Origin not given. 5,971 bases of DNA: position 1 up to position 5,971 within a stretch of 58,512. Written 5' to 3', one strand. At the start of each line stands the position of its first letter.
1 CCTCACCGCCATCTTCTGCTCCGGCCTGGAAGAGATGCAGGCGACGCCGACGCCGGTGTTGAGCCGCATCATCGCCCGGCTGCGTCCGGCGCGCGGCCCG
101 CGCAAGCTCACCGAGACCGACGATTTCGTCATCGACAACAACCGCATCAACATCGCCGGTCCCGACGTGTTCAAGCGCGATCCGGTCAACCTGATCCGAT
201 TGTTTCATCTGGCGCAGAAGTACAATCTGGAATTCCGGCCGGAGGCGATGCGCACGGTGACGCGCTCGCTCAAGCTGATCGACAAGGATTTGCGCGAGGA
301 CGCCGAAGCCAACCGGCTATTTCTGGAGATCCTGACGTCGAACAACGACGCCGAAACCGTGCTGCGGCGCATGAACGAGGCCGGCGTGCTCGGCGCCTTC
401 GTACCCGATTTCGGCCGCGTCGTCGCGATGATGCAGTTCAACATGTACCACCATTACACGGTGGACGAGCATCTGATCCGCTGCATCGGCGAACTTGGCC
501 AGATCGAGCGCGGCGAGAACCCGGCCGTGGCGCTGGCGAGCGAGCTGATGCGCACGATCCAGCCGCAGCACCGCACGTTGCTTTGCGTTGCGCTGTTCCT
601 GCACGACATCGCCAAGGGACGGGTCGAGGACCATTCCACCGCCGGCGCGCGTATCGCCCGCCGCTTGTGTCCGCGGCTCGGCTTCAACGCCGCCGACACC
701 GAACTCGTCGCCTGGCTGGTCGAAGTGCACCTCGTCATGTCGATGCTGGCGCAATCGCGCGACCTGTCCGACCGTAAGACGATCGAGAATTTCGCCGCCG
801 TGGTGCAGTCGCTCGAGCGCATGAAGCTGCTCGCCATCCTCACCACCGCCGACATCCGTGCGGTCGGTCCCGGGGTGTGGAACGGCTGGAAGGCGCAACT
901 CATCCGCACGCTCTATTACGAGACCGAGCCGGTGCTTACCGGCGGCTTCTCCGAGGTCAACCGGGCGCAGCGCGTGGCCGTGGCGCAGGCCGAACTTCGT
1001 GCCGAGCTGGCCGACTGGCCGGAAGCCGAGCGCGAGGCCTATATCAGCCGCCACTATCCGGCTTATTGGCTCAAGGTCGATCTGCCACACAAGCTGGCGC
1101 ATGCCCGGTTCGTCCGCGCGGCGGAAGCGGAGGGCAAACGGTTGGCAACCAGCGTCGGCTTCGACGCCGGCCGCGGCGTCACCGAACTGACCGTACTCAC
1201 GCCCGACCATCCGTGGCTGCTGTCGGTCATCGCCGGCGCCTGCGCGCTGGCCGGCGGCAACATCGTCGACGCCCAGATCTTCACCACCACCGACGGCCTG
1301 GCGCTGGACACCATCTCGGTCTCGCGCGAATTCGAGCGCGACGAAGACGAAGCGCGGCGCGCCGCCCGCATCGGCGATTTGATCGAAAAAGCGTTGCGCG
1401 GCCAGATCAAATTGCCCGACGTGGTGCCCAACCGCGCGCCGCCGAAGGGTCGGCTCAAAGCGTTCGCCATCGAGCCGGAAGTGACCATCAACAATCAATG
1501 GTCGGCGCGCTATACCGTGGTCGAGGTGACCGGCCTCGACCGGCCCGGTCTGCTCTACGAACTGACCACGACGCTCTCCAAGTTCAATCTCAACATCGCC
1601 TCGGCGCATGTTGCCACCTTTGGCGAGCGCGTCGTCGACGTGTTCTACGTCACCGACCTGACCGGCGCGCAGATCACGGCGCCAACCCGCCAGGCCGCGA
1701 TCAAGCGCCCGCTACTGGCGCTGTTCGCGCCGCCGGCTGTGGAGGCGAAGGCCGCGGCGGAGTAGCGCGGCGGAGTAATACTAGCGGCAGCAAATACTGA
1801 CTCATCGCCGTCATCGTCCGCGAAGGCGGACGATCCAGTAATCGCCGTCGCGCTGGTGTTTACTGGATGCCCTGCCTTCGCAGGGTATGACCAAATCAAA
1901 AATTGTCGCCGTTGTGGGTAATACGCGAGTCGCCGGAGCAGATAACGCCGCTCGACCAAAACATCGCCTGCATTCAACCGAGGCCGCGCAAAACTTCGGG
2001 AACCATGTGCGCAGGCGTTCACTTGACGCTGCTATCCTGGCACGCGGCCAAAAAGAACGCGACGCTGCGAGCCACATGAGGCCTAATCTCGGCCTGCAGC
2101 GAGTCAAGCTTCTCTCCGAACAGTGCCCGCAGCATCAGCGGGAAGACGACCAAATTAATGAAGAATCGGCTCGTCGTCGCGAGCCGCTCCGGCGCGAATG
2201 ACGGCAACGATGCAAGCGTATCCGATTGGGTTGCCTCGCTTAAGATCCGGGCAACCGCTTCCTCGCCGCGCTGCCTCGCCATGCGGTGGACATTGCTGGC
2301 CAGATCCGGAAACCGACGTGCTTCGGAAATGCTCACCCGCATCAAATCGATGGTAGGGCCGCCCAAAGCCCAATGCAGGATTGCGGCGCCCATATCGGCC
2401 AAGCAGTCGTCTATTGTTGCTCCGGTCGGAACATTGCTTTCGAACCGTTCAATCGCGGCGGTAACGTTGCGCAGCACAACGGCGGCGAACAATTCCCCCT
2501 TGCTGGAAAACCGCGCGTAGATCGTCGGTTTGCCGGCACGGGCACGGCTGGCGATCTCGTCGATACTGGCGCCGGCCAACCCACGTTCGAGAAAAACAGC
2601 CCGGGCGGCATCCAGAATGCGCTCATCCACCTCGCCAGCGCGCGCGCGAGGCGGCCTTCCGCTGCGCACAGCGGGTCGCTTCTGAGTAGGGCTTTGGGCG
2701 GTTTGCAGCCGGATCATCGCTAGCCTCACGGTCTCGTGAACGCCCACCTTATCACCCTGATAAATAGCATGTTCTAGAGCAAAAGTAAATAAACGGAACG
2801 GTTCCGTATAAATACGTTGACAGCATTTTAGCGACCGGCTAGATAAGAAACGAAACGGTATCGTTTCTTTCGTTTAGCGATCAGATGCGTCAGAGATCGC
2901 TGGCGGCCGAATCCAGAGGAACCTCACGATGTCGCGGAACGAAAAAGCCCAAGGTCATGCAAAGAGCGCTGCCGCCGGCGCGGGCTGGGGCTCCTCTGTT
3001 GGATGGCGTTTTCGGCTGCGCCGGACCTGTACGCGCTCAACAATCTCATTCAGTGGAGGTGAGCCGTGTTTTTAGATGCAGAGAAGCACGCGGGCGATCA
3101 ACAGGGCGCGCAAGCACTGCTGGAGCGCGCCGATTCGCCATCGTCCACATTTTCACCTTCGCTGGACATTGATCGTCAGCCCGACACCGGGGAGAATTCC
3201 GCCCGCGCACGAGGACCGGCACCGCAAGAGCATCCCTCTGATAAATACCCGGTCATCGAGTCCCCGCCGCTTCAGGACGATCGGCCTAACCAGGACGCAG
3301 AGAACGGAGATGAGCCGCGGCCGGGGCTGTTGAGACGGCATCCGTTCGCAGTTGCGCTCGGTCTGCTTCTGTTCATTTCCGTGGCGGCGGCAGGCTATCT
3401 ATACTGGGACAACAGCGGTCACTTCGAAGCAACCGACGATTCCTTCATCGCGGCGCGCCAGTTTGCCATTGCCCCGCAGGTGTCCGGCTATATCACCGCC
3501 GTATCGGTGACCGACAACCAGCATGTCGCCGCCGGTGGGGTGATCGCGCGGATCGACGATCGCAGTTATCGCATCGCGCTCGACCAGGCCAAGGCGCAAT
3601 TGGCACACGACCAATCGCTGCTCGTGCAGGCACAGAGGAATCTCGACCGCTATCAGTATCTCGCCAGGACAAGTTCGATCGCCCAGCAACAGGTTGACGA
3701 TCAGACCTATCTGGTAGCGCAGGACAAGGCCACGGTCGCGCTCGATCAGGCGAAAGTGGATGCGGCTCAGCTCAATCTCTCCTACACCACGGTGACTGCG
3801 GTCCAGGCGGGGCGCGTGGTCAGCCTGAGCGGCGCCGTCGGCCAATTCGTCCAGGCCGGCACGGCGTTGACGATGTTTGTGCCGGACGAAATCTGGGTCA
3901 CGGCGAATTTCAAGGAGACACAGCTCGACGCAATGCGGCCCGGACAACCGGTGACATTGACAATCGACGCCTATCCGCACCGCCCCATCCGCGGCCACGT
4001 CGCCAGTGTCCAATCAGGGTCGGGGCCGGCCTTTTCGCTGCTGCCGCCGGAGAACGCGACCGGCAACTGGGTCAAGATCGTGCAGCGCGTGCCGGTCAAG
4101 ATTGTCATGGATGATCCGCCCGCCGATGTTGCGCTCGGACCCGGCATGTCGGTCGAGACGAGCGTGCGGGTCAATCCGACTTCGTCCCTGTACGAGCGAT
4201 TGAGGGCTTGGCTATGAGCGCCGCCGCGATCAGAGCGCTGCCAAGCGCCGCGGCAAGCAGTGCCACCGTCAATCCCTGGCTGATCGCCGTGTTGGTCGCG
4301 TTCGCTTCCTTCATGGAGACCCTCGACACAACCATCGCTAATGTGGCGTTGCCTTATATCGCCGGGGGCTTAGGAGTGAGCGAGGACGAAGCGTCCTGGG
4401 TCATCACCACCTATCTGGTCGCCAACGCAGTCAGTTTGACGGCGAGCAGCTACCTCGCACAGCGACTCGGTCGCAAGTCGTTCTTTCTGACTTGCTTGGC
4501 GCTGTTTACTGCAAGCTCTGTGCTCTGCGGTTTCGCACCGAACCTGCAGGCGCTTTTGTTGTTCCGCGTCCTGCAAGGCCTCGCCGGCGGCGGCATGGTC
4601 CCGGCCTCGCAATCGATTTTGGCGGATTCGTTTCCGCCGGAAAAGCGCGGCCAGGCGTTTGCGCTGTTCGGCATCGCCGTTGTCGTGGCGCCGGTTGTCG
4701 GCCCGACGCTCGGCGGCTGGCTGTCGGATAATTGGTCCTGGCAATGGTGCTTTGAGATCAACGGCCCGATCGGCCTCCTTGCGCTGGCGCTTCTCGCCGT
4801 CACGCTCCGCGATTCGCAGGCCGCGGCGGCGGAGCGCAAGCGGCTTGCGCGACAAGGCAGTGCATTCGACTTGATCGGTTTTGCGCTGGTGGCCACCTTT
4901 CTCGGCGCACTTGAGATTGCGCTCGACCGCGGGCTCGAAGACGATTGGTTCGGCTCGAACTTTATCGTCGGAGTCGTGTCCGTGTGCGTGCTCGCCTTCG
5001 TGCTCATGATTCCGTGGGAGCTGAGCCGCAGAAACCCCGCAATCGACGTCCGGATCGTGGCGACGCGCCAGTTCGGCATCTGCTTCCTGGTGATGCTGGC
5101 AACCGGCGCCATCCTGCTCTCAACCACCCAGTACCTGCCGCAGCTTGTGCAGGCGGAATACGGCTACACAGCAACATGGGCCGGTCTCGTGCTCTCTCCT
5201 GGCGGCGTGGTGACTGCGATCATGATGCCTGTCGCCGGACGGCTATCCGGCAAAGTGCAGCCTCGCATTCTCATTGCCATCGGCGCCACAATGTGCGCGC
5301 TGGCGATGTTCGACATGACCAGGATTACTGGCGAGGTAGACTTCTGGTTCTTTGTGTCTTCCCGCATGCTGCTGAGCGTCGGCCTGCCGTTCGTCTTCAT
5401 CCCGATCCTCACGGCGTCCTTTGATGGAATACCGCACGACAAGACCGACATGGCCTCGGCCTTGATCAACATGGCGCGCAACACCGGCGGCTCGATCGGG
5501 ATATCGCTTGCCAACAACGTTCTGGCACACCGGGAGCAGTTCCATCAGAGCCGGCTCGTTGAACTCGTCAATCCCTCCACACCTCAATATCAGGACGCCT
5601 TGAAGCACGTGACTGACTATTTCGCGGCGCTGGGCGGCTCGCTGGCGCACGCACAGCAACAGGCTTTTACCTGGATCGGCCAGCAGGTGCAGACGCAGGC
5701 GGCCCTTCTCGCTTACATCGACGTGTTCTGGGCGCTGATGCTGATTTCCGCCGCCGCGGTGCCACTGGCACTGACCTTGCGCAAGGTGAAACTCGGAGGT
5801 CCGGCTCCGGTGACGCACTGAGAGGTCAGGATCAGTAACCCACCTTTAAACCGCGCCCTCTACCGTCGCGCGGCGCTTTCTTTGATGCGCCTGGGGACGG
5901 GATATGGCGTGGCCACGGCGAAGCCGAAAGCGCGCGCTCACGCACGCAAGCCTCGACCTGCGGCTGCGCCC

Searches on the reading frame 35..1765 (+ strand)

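Call 16: search_protein_families(library=ncbifam, proteins=[window:35-1765:+], max_evalue=0.00001)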
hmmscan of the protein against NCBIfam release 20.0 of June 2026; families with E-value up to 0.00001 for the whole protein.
window:35-1765:+ (576 aa): 9 families
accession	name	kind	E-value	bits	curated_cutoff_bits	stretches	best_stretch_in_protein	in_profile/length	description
NF003467.0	PRK05092.1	equivalog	3.6e-262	872.3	959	1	2-574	364-933/940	[protein-PII] uridylyltransferase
TIGR01693.1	UTase_glnD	equivalog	7.6e-179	596.7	519.4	1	20-562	306-847/850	[protein-PII] uridylyltransferase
NF001366.0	PRK00275.1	equivalog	5.1e-107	358.9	1299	1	30-559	346-880/895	[protein-PII] uridylyltransferase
NF002837.0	PRK03059.1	equivalog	1.7e-104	350.7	1010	1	8-562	305-853/857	[protein-PII] uridylyltransferase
NF003448.0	PRK05007.1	equivalog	5e-94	315.8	1255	1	28-555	345-870/884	bifunctional uridylyltransferase/uridylyl-removing protein GlnD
NF002487.0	PRK01759.1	equivalog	1.5e-82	278.1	890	1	29-554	330-852/862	bifunctional uridylyltransferase/uridylyl-removing protein GlnD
NF002895.0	PRK03381.1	equivalog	4e-75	253.4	631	1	29-562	310-775/782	[protein-PII] uridylyltransferase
NF003347.0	PRK04374.1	equivalog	6e-66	223.2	1567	1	72-563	380-865/869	[protein-PII] uridylyltransferase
NF001265.0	PRK00227.1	equivalog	9.7e-25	86.8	799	1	90-294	328-517/693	[protein-PII] uridylyltransferase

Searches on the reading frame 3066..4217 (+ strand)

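Call 16: search_protein_families(library=ncbifam, proteins=[window:3066-4217:+], max_evalue=0.00001)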
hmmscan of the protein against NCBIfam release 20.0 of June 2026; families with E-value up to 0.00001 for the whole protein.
window:3066-4217:+ (383 aa): 19 families
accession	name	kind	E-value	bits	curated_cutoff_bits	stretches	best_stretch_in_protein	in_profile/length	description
TIGR00998.1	8a0101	subfamily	3e-58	197.3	390.8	2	207-364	173-331/334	EmrA/EmrK family multidrug efflux transporter periplasmic adaptor subunit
NF011715.0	PRK15136.1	equivalog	5e-46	157.1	563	2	187-367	170-345/390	multidrug efflux MFS transporter periplasmic adaptor subunit EmrA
NF007785.0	PRK10476.1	equivalog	2.6e-43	148.2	376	2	205-355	177-329/347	multidrug transporter subunit MdtN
TIGR01730.1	RND_mfp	subfamily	4.6e-38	131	94.9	1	129-316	23-211/322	efflux RND transporter periplasmic adaptor subunit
NF007850.1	PRK10559.1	equivalog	1.3e-34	119.7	400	1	96-353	8-265/303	p-hydroxybenzoic acid efflux pump subunit AaeA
NF008589.1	PRK11556.1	equivalog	1.3e-32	113.2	391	1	127-272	79-224/392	MdtA/MuxA family multidrug efflux RND transporter periplasmic adaptor subunit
NF000272.2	OqxA_adapt_sub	exception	3.9e-22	78.7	835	1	129-268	64-203/391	multidrug efflux RND transporter periplasmic adaptor subunit OqxA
NF002939.0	PRK03598.1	equivalog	8.5e-21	74.5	393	2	203-363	167-321/332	secretion protein HlyD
NF045904.1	RND-peri-MexE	equivalog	1.8e-19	69.9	714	1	130-272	61-204/390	multidrug efflux RND transporter periplasmic adaptor subunit MexE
NF011604.1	PRK15030.1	equivalog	1.6e-16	60.3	765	1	129-269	62-202/397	multidrug efflux RND transporter periplasmic adaptor subunit AcrA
NF033138.2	RND-peri-MexC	equivalog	3.9e-15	55.9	625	1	138-291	69-223/375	MexC family multidrug efflux RND transporter periplasmic adaptor subunit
NF007132.1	PRK09578.1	equivalog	1.3e-13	50.4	512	1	129-252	62-185/396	MexX/AxyX family multidrug efflux RND transporter periplasmic adaptor subunit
NF008606.0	PRK11578.1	equivalog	1e-11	44.6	342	1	129-315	58-262/371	macrolide transporter subunit MacA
TIGR01843.1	type_I_hlyD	subfamily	1.1e-11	44.3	208.65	1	173-369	205-398/422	HlyD family type I secretion periplasmic adaptor subunit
NF007362.0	PRK09859.1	equivalog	2.6e-10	40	738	1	135-267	64-196/385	multidrug transporter subunit MdtE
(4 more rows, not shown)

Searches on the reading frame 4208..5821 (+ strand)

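Call 7: search_protein_families(library=pfam, proteins=[window:4208-5821:+])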
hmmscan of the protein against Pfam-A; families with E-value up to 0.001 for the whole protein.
window:4208-5821:+ (537 aa): 4 families
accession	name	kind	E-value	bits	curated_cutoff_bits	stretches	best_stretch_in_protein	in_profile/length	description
PF07690.21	MFS_1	-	3.8e-64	217.2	33.4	1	30-431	1-346/347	Major Facilitator Superfamily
PF00083.30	Sugar_tr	-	8.3e-15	55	22.3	1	27-204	2-195/452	Sugar (and other) transporter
PF06609.19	TRI12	-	2.3e-09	36.7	23.2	1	23-319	40-342/599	Fungal trichothecene efflux pump (TRI12)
PF13347.12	MFS_2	-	2.5e-06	26.7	27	1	29-141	228-342/427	MFS/sugar transport protein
